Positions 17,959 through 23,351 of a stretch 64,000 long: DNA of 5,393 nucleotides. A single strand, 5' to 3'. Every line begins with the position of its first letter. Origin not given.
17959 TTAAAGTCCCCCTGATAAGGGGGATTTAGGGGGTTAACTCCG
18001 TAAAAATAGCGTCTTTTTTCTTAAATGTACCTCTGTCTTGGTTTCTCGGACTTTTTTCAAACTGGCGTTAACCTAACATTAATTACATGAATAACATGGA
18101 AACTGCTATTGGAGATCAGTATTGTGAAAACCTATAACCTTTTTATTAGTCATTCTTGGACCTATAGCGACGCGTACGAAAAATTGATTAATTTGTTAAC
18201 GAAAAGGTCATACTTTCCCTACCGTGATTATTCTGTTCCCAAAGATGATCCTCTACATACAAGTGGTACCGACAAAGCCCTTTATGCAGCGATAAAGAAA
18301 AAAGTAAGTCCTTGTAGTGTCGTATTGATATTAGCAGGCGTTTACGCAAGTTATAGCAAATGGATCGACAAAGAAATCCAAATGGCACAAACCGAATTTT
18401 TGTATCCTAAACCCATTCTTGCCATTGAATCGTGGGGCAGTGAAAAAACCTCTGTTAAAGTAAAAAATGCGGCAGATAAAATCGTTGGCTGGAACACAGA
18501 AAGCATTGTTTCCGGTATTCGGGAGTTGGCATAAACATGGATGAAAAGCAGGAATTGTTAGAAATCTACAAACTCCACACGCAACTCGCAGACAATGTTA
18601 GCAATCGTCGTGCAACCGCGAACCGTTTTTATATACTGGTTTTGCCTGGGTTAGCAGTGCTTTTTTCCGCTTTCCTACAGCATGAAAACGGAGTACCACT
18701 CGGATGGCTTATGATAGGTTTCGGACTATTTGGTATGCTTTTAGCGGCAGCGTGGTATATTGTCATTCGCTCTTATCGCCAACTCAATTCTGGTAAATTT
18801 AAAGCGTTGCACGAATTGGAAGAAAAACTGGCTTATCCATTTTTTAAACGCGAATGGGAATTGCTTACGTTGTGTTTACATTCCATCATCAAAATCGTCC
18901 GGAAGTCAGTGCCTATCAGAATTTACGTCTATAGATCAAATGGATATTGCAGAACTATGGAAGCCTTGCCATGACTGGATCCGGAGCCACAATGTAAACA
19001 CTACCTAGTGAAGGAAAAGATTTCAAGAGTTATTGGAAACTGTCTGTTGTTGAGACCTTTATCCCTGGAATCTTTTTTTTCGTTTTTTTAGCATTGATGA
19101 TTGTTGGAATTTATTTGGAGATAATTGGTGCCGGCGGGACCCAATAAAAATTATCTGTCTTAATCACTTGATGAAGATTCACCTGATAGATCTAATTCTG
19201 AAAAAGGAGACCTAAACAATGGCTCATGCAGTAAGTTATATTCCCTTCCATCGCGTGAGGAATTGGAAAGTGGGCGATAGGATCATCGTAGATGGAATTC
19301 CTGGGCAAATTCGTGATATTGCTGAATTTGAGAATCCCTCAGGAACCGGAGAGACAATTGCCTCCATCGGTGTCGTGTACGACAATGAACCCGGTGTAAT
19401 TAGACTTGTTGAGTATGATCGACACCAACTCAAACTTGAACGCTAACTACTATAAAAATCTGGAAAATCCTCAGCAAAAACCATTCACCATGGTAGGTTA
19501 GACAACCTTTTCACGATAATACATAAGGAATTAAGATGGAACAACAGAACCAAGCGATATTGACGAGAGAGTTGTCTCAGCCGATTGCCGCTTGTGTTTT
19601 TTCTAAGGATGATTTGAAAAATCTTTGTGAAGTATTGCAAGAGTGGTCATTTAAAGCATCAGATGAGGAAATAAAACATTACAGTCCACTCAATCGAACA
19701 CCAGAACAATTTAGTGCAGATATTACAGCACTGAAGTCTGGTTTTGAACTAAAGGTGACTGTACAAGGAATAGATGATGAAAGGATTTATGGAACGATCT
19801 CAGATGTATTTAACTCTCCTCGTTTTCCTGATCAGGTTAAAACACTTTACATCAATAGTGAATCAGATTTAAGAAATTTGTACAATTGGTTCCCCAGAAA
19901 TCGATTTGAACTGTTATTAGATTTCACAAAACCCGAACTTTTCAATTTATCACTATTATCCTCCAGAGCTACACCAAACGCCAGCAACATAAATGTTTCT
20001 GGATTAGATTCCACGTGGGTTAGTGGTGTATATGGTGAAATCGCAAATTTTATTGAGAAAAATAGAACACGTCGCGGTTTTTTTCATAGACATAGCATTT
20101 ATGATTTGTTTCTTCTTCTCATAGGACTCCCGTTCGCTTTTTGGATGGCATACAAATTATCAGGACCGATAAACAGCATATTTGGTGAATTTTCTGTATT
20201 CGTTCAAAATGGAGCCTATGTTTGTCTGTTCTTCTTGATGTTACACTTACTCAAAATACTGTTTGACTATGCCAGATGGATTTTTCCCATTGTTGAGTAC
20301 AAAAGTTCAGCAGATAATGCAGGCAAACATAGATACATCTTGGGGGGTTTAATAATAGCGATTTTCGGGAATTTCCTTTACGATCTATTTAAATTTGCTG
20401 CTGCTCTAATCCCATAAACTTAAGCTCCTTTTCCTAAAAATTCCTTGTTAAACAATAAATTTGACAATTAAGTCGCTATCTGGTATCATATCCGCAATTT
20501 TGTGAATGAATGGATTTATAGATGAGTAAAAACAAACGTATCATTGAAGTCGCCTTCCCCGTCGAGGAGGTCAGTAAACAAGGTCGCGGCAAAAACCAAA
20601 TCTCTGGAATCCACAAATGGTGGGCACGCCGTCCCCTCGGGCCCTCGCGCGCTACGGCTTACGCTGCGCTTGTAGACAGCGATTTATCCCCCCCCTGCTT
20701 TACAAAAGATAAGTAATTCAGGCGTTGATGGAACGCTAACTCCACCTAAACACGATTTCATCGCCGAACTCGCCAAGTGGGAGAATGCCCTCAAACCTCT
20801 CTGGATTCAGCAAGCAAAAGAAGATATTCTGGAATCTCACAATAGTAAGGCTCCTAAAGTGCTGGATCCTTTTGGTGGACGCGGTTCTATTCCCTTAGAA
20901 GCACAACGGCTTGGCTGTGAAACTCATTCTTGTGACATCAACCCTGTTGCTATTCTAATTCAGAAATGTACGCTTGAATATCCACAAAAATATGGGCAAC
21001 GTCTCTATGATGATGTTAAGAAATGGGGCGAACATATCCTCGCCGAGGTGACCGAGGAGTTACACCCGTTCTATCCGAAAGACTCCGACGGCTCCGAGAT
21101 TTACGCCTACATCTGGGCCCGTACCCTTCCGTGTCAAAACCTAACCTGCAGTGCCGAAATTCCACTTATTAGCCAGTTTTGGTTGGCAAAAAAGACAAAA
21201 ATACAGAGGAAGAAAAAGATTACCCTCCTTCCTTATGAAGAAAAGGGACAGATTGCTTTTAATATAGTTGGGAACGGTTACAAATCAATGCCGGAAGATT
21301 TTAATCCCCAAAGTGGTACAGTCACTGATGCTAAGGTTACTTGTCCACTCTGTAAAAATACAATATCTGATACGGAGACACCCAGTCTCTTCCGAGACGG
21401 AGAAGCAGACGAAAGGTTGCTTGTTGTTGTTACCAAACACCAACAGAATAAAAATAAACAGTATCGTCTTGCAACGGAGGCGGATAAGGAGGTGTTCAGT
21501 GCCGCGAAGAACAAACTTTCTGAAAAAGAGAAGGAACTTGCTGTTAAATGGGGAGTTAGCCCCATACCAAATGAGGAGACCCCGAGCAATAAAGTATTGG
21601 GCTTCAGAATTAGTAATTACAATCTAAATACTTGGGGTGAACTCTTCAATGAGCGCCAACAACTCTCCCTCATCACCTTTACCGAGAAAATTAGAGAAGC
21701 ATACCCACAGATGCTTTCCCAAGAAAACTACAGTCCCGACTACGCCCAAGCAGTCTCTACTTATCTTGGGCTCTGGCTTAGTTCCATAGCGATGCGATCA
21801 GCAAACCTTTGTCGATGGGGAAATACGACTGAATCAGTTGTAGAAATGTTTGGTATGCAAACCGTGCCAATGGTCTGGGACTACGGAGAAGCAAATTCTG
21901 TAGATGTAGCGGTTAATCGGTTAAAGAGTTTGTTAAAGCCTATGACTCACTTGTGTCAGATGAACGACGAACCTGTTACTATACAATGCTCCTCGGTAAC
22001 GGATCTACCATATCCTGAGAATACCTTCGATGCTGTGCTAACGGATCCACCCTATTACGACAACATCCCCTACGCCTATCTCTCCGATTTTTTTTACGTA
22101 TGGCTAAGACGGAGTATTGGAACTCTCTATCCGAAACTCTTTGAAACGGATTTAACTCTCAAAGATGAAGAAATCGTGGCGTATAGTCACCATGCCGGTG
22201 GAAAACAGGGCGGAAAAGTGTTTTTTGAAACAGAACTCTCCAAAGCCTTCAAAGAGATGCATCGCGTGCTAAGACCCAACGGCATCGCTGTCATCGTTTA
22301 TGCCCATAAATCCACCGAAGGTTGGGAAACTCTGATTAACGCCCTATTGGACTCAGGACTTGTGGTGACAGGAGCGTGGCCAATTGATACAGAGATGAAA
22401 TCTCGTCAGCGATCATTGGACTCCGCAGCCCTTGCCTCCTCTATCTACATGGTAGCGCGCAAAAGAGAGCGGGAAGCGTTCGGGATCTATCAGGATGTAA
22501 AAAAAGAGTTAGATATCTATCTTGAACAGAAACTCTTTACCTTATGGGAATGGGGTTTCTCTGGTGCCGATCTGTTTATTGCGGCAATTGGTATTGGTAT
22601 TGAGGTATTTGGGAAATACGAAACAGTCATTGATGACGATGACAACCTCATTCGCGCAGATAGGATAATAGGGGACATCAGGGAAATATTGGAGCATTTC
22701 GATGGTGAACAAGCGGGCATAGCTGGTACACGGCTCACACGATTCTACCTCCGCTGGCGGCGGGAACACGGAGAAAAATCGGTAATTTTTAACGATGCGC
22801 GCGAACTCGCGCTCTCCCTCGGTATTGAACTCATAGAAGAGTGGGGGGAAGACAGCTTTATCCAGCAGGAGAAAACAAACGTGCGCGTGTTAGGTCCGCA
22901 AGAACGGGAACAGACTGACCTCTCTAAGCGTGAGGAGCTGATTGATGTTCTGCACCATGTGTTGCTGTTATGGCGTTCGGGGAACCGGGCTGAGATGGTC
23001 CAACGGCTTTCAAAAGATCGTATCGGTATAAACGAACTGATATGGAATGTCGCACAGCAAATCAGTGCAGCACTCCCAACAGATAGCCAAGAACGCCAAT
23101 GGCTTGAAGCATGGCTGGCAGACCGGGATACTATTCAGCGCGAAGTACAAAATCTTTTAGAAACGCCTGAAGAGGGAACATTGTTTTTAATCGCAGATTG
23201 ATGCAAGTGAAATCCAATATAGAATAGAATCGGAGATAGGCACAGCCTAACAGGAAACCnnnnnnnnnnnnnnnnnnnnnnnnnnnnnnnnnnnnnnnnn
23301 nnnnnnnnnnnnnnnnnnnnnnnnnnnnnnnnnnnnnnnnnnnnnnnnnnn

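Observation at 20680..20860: Methyltransferase reading frame broken inside a C8 homopolymer: possible phase-variable switch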

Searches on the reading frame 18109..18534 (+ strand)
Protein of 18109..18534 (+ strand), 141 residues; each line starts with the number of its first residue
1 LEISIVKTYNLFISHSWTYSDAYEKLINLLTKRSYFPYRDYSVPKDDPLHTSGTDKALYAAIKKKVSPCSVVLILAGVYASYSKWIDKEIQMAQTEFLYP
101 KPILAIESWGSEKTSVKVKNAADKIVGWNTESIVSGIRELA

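Call 8: search_protein_families(library=pfam, proteins=[window:18109-18534:+])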
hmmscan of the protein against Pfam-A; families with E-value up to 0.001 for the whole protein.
window:18109-18534:+ (141 aa): 1 family
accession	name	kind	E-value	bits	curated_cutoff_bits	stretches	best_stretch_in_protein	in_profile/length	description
PF08937.16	ThsB_TIR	-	1.2e-14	54.9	21.2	1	12-112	1-99/100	Thoeris protein ThsB, TIR-like domain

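Call 9: search_protein_families(library=padloc, proteins=[window:18109-18534:+])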
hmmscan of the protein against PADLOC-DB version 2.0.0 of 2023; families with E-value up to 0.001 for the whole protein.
window:18109-18534:+ (141 aa): 7 families
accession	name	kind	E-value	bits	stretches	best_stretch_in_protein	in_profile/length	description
PDLC00418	ThsB1|ThsB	-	1.3e-10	39.3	1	8-138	4-132/155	TIR-like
PDLC00426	ThsB1|ThsB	-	1.7e-08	32.2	1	5-112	234-337/352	TIR-like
PDLC00436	ThsB1|ThsB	-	3.7e-06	24.5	1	8-97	35-120/183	TIR-like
PDLC00423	ThsB1|ThsB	-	5.1e-06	24.3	1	10-94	37-118/190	TIR-like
PDLC00422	ThsB1|ThsB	-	0.00012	19.7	1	7-89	39-119/194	TIR-like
PDLC00433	ThsB1|ThsB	-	0.00058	17.9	1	53-96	44-87/164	TIR-like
PDLC00431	ThsB1|ThsB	-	0.00067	18.1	1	53-94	47-88/162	TIR-like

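Call 68: search_protein_families(library=ncbifam, proteins=[window:18109-18534:+], max_evalue=0.01)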
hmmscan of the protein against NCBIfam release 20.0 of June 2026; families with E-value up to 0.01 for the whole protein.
window:18109-18534:+ (141 aa): 0 families

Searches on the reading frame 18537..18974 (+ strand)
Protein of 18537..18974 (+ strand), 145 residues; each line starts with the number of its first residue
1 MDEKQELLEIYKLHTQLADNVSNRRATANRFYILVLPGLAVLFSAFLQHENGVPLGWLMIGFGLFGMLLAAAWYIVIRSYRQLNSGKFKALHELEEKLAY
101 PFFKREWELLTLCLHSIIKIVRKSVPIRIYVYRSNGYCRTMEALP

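Call 8: search_protein_families(library=pfam, proteins=[window:18537-18974:+])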
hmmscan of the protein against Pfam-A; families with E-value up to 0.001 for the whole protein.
window:18537-18974:+ (145 aa): 1 family
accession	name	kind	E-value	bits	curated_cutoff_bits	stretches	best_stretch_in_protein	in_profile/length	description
PF24838.2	8xMP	-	5.9e-27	94.6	30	1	8-110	1-103/136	Octameric membrane protein family (8xMP)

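Call 9: search_protein_families(library=padloc, proteins=[window:18537-18974:+])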
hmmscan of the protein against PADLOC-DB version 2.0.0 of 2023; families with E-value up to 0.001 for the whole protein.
window:18537-18974:+ (145 aa): 0 families

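Call 68: search_protein_families(library=ncbifam, proteins=[window:18537-18974:+], max_evalue=0.01)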
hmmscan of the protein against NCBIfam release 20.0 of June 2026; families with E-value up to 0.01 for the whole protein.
window:18537-18974:+ (145 aa): 0 families

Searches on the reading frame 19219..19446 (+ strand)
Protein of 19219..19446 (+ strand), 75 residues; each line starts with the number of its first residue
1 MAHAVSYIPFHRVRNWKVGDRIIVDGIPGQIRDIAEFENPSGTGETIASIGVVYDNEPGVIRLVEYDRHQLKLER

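Call 8: search_protein_families(library=pfam, proteins=[window:19219-19446:+])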
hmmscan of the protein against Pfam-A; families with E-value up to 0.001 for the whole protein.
window:19219-19446:+ (75 aa): 0 families

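Call 9: search_protein_families(library=padloc, proteins=[window:19219-19446:+])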
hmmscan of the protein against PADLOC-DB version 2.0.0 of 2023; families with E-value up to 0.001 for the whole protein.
window:19219-19446:+ (75 aa): 0 families

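Call 68: search_protein_families(library=ncbifam, proteins=[window:19219-19446:+], max_evalue=0.01)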
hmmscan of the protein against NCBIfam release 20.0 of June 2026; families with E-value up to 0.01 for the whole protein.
window:19219-19446:+ (75 aa): 0 families

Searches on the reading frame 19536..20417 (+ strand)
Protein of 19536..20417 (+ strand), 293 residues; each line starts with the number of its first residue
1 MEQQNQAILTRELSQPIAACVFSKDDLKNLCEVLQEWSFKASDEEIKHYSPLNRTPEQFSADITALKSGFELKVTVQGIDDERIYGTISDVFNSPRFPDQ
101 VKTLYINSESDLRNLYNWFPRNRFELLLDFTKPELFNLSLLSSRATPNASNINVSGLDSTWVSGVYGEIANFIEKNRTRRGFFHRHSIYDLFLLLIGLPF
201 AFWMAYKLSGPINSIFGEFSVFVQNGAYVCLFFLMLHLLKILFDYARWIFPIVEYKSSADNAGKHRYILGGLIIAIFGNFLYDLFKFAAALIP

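Call 8: search_protein_families(library=pfam, proteins=[window:19536-20417:+])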
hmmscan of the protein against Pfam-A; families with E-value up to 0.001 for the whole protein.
window:19536-20417:+ (293 aa): 0 families

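Call 9: search_protein_families(library=padloc, proteins=[window:19536-20417:+])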
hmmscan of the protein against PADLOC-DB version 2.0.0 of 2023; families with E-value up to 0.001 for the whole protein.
window:19536-20417:+ (293 aa): 0 families

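Call 46: search_protein_families(library=pfam, proteins=[window:19536-20417:+], max_evalue=0.01)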
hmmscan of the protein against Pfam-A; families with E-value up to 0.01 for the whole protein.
window:19536-20417:+ (293 aa): 0 families

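Call 68: search_protein_families(library=ncbifam, proteins=[window:19536-20417:+], max_evalue=0.01)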
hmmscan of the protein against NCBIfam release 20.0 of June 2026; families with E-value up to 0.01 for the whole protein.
window:19536-20417:+ (293 aa): 0 families

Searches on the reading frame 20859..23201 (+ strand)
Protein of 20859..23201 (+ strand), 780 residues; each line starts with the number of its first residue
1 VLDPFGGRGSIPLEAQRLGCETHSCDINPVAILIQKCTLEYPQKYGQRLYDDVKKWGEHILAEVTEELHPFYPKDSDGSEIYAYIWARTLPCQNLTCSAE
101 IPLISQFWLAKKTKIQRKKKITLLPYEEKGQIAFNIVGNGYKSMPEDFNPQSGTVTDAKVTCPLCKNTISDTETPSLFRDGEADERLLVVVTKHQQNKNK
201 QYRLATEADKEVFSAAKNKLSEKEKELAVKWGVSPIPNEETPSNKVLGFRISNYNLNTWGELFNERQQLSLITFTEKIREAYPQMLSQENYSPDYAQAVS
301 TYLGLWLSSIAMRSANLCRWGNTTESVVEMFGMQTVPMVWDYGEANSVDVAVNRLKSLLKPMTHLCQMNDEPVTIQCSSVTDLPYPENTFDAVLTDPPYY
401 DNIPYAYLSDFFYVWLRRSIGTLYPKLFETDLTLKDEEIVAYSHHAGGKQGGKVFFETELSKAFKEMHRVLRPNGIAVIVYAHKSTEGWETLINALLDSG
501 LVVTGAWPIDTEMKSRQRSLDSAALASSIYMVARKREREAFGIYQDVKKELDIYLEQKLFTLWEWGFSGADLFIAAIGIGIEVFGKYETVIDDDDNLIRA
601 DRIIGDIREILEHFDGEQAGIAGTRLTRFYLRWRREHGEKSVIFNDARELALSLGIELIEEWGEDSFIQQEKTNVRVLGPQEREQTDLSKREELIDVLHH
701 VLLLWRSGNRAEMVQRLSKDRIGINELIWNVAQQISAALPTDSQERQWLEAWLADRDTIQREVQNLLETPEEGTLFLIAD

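Call 21: list_cluster_members(proteins=[window:20859-23201:+, P0001, window:20522-20716:+])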
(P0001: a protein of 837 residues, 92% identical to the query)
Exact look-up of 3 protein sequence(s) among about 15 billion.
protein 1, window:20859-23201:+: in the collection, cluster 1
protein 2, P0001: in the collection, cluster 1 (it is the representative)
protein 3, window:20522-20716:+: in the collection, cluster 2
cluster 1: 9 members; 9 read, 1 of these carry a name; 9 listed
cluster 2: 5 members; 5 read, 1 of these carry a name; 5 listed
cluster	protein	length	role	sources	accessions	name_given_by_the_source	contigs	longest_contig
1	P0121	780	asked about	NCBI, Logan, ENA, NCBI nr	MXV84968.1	DUF1156 domain-containing protein [Candidatus Poribacteria bacterium]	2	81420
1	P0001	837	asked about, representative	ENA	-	-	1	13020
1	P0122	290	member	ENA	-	-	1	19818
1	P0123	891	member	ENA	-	-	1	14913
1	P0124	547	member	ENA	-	-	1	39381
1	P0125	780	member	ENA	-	-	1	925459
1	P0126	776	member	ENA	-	-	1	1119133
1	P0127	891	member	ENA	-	-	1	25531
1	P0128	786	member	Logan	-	-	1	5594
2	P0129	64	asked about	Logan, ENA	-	-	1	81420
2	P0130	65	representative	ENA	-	-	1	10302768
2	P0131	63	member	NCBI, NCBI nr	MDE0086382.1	MAG: DUF1156 domain-containing protein [Candidatus Poribacteria bacterium] | DUF1156 domain-containing protein [Candidatus Poribacteria bacterium]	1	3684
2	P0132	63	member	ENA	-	-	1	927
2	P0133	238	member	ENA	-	-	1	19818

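Call 23: find_encoding_contigs(protein=P0123, flank=8000, max_places=4)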
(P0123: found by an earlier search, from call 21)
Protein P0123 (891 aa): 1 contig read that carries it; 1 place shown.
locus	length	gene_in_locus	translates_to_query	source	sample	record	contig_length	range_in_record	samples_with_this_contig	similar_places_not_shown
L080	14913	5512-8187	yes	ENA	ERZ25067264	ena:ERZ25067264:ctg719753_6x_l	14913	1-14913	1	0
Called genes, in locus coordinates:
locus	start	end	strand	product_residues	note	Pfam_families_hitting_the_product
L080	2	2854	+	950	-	?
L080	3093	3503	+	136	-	PF08937:ThsB_TIR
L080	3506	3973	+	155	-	PF24838:8xMP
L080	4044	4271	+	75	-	-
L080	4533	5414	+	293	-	-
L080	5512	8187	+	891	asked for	PF06634:DUF1156, PF01170:UPF0020 (faint), PF08241:Methyltransf_11 (faint)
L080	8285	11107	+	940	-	PF04465:DUF499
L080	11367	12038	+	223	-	PF05685:Uma2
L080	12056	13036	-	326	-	PF01075:Glyco_transf_9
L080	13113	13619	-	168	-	-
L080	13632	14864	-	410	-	PF03033:Glyco_transf_28, PF06722:EryCIII-like_C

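Call 24: find_encoding_contigs(protein=P0126, flank=3000, max_places=4)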
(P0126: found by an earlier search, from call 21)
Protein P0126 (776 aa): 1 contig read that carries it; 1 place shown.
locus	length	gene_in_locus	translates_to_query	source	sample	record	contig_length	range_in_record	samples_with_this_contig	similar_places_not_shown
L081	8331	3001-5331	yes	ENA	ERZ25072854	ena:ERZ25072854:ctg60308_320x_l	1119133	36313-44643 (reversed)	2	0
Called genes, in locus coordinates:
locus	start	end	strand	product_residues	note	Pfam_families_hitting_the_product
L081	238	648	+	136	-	PF08937:ThsB_TIR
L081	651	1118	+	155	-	PF24838:8xMP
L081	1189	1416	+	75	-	-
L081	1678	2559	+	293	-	-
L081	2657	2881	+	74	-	PF06634:DUF1156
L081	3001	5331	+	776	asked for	PF08241:Methyltransf_11 (faint)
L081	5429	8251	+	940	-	PF04465:DUF499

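Call 26: find_encoding_contigs(protein=P0127, flank=3000, max_places=4)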
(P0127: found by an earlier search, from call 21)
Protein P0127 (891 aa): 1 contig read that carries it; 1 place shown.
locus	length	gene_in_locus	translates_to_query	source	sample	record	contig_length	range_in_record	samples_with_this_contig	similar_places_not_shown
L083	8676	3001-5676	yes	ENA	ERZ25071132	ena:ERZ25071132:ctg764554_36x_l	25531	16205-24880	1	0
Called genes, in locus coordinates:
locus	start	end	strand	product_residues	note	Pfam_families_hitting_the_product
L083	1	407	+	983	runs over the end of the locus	PF00176:SNF2-rel_dom, PF00270:DEAD (weak), PF04851:ResIII, PF00271:Helicase_C, PF13020:NOV_C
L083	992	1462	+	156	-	PF24838:8xMP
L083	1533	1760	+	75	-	-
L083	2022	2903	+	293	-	-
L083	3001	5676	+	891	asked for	PF06634:DUF1156, PF08241:Methyltransf_11 (faint)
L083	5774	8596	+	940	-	PF04465:DUF499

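Call 27: find_encoding_contigs(protein=P0125, flank=3000, max_places=4)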
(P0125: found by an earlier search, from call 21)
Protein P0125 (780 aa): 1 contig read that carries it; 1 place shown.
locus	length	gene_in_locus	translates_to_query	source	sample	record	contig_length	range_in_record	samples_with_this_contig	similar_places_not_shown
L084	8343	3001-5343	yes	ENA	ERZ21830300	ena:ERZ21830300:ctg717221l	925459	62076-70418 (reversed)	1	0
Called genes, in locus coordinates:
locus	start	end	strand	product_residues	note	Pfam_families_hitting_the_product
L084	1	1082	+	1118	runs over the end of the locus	PF00176:SNF2-rel_dom, PF00270:DEAD, PF04851:ResIII, PF09848:SLFN-g3_helicase (weak), PF00271:Helicase_C, PF13020:NOV_C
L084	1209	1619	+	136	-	PF08937:ThsB_TIR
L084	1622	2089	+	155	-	PF24838:8xMP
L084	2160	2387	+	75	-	-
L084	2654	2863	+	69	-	PF06634:DUF1156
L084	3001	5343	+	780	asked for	PF08241:Methyltransf_11 (faint)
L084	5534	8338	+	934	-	PF04465:DUF499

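Call 30: find_encoding_contigs(protein=P0121, flank=3000, max_places=6)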
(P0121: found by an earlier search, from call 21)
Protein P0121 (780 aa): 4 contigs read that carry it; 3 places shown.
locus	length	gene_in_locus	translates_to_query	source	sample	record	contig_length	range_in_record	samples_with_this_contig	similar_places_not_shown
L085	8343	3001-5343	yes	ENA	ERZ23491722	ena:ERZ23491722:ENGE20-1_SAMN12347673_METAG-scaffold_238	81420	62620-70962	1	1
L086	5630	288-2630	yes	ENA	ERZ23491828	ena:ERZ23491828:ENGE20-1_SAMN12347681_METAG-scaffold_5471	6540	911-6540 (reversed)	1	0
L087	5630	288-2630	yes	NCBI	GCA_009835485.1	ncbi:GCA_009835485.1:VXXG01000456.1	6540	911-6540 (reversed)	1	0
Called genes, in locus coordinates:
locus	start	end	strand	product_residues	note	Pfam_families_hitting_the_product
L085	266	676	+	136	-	PF08937:ThsB_TIR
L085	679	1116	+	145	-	PF24838:8xMP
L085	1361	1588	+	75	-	-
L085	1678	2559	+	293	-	-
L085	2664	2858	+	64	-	PF06634:DUF1156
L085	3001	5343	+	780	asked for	PF08241:Methyltransf_11 (faint)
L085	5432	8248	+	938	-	PF04465:DUF499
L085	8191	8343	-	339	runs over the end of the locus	PF01075:Glyco_transf_9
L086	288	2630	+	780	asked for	PF08241:Methyltransf_11 (faint)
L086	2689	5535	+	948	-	PF04465:DUF499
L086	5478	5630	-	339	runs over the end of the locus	PF01075:Glyco_transf_9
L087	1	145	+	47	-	PF06634:DUF1156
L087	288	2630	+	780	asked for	PF08241:Methyltransf_11 (faint)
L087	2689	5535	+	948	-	PF04465:DUF499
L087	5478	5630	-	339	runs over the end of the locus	PF01075:Glyco_transf_9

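Call 31: find_encoding_contigs(protein=P0130, flank=6000, max_places=4)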
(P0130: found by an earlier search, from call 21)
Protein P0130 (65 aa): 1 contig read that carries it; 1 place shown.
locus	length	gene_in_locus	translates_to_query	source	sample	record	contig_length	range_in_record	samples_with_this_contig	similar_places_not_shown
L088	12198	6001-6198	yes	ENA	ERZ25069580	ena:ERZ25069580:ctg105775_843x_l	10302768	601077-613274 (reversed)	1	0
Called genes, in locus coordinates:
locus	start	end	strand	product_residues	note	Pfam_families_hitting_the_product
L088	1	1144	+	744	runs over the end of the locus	PF00403:HMA, PF00122:E1-E2_ATPase, PF00702:Hydrolase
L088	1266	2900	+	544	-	PF13020:NOV_C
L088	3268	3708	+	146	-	PF08937:ThsB_TIR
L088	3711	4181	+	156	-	PF24838:8xMP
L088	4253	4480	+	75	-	-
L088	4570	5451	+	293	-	-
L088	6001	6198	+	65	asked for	PF06634:DUF1156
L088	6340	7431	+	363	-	PF08241:Methyltransf_11 (faint)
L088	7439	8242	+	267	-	-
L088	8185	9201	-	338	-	PF01075:Glyco_transf_9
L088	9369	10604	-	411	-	PF03033:Glyco_transf_28, PF04101:Glyco_tran_28_C (faint), PF06722:EryCIII-like_C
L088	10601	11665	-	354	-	PF01075:Glyco_transf_9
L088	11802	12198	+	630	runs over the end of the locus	PF20581:DUF6785, PF20580:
